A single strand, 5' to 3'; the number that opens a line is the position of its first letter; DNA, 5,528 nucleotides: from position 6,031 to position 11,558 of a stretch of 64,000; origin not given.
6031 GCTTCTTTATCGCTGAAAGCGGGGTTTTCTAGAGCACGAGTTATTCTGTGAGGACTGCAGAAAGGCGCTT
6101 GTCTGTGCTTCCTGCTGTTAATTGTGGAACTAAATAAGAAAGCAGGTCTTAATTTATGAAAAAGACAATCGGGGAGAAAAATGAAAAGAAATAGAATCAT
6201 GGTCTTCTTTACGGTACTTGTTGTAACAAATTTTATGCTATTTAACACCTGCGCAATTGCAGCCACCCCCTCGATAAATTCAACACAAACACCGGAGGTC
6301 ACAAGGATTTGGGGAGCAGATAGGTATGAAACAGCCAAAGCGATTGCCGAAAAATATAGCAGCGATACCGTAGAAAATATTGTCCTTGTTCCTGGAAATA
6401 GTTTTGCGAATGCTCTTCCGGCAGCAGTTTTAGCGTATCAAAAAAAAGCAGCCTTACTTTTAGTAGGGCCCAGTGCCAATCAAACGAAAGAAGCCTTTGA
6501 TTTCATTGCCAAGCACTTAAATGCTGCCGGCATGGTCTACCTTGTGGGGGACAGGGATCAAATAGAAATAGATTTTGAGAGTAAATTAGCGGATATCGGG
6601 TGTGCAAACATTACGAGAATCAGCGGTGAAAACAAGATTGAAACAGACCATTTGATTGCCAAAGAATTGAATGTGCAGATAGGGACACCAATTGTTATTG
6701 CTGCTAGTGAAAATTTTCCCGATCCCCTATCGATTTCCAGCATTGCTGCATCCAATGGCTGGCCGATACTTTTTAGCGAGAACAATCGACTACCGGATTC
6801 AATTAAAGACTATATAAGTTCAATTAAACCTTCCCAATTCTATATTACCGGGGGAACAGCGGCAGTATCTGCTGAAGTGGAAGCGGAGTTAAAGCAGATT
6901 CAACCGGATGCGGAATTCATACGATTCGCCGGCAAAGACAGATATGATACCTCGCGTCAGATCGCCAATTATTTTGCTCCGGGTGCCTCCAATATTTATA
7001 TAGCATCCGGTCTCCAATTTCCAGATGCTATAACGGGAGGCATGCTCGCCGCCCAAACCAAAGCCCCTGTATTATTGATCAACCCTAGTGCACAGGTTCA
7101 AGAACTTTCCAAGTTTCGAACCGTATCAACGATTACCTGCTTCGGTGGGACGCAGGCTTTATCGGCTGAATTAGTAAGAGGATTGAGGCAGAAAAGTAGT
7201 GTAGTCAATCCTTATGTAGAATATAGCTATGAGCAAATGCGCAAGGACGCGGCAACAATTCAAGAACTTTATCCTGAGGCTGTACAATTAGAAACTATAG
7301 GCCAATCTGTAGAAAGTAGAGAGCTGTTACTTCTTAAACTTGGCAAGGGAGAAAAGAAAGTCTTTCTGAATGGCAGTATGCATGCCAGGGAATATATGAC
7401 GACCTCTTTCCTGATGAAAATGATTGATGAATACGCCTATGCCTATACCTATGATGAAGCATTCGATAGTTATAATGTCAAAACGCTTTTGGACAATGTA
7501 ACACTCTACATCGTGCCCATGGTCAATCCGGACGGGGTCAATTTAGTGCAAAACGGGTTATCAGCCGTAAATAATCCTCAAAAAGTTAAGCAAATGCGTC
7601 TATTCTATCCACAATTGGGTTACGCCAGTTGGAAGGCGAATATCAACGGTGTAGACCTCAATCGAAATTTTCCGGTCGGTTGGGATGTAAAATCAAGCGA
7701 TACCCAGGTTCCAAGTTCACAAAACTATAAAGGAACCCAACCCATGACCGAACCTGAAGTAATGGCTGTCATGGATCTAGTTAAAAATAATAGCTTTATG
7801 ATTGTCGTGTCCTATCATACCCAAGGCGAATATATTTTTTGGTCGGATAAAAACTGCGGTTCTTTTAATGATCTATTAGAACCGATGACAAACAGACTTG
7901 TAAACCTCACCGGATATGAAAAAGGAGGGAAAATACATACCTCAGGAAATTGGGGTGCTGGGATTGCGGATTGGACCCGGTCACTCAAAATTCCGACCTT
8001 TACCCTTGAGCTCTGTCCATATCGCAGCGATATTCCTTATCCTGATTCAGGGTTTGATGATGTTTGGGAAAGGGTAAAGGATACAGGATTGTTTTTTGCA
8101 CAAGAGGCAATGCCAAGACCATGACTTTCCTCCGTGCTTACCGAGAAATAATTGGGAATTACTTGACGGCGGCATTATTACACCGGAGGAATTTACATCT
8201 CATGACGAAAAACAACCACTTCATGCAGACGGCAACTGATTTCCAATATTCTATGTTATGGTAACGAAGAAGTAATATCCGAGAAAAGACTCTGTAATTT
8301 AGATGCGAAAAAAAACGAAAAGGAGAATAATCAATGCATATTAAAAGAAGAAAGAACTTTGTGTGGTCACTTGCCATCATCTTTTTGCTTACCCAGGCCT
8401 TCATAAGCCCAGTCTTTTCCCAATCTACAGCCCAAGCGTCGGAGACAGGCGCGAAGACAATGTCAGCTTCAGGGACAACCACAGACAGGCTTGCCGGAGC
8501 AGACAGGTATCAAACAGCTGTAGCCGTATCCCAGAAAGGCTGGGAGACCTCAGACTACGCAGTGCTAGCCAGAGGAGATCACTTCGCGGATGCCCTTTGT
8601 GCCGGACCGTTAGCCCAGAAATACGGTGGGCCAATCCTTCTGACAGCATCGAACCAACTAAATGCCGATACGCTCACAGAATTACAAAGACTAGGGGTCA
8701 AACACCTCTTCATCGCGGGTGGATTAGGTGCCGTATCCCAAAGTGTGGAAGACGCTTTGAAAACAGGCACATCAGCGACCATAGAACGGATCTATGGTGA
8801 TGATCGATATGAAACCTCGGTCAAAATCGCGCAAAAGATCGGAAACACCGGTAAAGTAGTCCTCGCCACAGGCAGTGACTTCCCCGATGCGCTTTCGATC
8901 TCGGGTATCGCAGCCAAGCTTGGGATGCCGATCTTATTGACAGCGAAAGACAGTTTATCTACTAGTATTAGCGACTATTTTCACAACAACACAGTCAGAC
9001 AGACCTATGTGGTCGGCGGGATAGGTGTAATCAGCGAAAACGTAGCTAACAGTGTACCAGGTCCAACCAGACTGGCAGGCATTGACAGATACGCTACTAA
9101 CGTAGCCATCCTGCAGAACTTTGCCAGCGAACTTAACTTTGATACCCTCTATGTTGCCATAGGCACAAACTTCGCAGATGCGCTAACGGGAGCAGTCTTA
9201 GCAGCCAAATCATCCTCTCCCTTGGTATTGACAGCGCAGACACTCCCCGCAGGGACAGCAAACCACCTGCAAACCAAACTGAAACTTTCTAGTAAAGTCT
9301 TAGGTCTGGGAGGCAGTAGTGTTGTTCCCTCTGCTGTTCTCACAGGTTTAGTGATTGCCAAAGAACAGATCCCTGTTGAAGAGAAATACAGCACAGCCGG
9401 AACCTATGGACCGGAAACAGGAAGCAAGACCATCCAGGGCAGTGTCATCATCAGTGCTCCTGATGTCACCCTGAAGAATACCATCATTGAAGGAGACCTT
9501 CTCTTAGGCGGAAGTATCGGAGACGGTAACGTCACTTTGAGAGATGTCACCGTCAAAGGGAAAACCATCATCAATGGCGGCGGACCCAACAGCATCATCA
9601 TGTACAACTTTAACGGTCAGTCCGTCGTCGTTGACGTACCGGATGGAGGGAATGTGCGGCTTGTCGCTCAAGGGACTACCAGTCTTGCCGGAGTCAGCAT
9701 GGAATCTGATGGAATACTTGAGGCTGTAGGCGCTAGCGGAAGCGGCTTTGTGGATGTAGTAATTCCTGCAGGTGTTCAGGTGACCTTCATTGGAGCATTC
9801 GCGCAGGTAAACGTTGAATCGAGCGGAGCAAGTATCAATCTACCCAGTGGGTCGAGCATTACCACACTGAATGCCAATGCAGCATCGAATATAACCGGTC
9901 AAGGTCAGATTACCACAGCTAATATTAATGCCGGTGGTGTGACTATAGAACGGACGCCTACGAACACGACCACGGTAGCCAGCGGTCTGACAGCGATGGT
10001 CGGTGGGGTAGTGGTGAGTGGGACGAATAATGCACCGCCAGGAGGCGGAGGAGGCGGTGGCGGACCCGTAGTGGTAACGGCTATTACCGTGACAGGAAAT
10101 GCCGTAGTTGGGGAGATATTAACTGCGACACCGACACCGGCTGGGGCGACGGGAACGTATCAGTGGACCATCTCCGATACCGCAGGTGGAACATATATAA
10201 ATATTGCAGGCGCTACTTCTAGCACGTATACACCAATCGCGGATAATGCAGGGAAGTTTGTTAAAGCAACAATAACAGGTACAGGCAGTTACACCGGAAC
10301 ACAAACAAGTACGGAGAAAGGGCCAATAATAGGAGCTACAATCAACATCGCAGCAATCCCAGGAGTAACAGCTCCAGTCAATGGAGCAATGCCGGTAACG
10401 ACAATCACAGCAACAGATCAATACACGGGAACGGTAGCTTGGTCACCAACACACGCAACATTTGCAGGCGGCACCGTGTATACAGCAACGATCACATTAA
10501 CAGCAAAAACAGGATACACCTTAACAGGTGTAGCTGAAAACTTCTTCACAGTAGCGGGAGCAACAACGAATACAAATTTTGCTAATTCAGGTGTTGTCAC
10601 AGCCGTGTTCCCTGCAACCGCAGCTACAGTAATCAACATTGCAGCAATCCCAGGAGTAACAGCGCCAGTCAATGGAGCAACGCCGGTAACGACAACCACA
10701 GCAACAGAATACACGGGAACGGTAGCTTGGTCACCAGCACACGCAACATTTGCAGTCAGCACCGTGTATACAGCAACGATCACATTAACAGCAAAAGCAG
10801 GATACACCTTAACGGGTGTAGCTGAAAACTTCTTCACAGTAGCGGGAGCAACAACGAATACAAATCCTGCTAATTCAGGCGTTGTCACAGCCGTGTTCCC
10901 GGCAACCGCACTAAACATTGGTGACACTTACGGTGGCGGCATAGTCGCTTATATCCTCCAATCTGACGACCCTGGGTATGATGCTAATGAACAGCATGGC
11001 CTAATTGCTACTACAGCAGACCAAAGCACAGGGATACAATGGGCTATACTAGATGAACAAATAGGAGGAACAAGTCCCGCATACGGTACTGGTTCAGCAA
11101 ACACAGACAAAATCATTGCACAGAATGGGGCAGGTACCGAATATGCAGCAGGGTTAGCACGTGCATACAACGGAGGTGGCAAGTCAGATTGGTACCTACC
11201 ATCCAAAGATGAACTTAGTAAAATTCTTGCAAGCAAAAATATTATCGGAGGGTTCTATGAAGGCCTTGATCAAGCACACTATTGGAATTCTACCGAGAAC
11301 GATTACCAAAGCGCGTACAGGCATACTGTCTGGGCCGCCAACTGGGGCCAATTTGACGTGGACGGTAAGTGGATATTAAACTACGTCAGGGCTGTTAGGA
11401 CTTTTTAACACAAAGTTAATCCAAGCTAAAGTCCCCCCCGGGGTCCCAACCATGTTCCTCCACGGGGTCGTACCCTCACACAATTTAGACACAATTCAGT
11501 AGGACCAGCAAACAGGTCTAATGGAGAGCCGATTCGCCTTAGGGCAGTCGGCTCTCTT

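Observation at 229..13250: Six-copy 34-bp direct-repeat box defines a probable LytTR-type cell-envelope regulon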

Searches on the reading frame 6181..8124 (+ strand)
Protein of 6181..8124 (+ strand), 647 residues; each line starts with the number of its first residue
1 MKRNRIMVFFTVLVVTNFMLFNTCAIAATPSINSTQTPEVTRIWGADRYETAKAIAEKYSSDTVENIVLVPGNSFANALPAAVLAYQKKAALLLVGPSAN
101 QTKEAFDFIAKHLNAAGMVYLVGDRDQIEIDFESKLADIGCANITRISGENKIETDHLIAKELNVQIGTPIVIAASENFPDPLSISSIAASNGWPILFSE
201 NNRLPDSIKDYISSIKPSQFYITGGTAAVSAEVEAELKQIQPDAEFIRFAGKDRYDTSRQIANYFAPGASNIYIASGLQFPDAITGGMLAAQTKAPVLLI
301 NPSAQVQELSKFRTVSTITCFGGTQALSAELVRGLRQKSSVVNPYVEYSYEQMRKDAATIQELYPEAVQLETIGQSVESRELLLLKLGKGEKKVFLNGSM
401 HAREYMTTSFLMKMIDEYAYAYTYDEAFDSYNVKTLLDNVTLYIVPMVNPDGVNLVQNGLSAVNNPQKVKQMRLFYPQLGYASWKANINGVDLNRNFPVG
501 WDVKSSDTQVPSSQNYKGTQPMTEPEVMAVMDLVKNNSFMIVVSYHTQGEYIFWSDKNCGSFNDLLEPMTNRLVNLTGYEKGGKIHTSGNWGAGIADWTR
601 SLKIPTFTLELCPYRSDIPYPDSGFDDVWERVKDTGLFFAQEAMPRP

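Call 7: search_protein_families(library=pfam, proteins=[window:6181-8124:+], max_evalue=0.01)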
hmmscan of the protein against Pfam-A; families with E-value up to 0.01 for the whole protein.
window:6181-8124:+ (647 aa): 2 families
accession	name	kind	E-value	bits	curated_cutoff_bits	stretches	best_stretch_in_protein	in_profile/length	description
PF04122.17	CW_binding_2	-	6.9e-51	171.1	24.9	3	248-331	1-72/73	Cell wall binding domain 2 (CWB2)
PF00246.29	Peptidase_M14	-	1.2e-43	150.2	21.6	1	358-628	6-279/286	Zinc carboxypeptidase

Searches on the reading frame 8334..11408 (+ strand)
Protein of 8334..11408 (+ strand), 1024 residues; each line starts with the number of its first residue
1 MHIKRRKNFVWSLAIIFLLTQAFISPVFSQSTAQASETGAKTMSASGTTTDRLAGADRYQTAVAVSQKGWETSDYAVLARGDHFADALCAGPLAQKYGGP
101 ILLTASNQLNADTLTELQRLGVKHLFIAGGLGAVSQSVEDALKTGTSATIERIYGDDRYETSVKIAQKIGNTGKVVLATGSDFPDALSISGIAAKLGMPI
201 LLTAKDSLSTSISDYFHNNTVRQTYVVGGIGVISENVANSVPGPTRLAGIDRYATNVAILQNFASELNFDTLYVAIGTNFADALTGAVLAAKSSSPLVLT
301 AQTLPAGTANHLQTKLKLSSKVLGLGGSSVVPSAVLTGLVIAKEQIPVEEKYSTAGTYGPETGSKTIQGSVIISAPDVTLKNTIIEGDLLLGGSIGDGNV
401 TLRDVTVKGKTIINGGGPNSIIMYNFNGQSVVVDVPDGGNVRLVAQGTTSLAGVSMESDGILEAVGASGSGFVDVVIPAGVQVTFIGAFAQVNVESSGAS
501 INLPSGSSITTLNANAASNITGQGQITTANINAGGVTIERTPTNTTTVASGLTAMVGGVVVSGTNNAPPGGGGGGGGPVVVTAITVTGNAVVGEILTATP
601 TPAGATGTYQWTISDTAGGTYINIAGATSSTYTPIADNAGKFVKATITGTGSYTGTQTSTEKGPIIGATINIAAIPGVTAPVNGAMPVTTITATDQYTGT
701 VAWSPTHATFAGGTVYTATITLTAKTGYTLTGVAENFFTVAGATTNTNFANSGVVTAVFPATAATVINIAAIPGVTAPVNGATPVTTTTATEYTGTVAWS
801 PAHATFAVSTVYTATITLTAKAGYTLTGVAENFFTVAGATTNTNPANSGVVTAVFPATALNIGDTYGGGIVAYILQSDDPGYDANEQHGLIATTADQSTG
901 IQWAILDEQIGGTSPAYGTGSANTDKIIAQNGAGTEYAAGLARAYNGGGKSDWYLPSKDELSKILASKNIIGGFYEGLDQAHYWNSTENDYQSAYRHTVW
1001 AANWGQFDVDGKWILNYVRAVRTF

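Call 7: search_protein_families(library=pfam, proteins=[window:8334-11408:+], max_evalue=0.01)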
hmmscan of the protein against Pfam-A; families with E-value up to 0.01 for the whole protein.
window:8334-11408:+ (1024 aa): 2 families
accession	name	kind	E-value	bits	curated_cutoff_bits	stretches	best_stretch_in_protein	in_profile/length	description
PF04122.17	CW_binding_2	-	1.2e-62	208.9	24.9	3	152-237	1-72/73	Cell wall binding domain 2 (CWB2)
PF07603.17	Lcl_C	-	2.1e-08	34.9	34.9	1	893-1022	2-117/117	Lcl C-terminal domain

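Call 38: search_protein_families(library=ncbifam, proteins=[window:8334-11408:+], max_evalue=0.001)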
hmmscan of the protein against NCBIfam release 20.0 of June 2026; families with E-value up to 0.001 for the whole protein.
window:8334-11408:+ (1024 aa): 1 family
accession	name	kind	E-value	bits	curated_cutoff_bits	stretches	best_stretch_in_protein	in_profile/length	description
NF033435.1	S-layer_Clost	equivalog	2.9e-29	102.4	650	2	41-241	375-598/728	S-layer protein SlpA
